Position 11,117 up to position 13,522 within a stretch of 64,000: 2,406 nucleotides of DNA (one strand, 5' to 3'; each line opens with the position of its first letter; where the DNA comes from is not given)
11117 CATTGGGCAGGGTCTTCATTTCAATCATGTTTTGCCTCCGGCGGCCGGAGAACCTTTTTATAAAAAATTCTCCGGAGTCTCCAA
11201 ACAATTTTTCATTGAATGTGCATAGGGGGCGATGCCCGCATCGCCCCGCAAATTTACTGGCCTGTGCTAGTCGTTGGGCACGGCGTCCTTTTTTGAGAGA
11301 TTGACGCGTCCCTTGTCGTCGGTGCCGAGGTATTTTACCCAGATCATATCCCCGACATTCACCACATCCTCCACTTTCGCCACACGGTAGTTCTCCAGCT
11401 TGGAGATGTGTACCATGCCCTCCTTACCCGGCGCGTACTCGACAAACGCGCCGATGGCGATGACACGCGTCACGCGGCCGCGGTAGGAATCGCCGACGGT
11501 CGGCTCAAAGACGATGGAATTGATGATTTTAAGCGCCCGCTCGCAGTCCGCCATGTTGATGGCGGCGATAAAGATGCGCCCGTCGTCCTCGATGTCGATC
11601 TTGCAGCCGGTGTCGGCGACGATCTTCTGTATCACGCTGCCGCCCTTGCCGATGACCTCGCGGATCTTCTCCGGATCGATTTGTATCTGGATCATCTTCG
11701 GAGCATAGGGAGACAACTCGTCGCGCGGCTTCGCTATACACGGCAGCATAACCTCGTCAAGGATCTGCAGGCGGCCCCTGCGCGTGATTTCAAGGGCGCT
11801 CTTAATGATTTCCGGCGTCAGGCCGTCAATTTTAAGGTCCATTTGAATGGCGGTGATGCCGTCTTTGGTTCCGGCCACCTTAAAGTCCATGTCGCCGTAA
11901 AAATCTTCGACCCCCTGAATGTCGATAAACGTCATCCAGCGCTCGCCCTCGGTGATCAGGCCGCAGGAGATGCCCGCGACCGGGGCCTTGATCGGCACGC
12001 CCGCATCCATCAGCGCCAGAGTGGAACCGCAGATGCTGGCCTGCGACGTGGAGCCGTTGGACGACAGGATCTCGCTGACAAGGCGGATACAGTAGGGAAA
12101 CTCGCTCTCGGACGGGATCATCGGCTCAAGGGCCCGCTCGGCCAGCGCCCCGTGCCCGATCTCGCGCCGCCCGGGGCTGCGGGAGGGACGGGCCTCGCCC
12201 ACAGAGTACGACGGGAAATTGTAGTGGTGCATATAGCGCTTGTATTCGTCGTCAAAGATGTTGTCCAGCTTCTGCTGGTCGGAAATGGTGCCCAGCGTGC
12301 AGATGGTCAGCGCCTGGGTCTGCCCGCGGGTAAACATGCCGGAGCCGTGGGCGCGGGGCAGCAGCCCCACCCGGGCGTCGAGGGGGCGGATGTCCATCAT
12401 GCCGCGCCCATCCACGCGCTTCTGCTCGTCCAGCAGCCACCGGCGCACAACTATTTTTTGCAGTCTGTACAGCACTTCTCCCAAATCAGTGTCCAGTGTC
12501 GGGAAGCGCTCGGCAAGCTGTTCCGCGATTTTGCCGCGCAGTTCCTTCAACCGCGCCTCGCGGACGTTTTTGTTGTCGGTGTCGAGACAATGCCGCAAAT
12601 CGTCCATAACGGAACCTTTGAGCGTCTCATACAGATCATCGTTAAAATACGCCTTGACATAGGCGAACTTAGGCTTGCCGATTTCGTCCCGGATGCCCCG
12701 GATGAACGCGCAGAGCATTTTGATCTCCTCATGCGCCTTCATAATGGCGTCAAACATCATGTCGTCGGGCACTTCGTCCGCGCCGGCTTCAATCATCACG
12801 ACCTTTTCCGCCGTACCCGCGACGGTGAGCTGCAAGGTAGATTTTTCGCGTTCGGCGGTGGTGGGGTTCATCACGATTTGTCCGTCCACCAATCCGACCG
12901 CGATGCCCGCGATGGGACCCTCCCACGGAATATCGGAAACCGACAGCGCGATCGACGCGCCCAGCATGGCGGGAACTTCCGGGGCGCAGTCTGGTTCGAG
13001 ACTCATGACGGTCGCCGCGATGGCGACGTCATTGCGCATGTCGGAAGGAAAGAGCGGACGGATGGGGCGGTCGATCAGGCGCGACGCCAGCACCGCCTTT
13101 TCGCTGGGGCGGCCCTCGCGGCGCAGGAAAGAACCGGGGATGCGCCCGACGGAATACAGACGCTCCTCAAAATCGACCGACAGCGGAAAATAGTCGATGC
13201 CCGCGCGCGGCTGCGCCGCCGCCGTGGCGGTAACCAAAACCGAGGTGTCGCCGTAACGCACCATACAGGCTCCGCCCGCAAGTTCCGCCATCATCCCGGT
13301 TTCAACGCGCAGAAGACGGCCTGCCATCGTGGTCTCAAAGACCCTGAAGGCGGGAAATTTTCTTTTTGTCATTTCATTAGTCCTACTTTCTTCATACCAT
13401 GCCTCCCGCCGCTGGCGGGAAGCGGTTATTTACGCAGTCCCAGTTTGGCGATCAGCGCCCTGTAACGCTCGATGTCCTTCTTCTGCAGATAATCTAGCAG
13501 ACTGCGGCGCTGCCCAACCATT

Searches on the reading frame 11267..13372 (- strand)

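Call 76: search_protein_families(library=pfam, proteins=[window:11267-13372:-], max_evalue=0.00001)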
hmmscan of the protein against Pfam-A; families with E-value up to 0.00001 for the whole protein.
window:11267-13372:- (701 aa): 5 families
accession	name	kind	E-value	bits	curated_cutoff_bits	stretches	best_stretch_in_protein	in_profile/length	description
PF01138.27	RNase_PH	-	1.3e-53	181.3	25.5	2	328-460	2-130/130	3' exoribonuclease family, domain 1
PF03725.20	RNase_PH_C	-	3e-20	72.4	20.8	1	152-215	1-66/67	3' exoribonuclease family, domain 2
PF00575.29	S1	-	4.6e-13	49.8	22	1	623-695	1-74/74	S1 RNA binding domain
PF00013.35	KH_1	-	2.5e-10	40.4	21.5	1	561-618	2-65/66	KH domain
PF03726.19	PNPase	-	2.4e-09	38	24.6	1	247-323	2-80/81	Polyribonucleotide nucleotidyltransferase, RNA binding domain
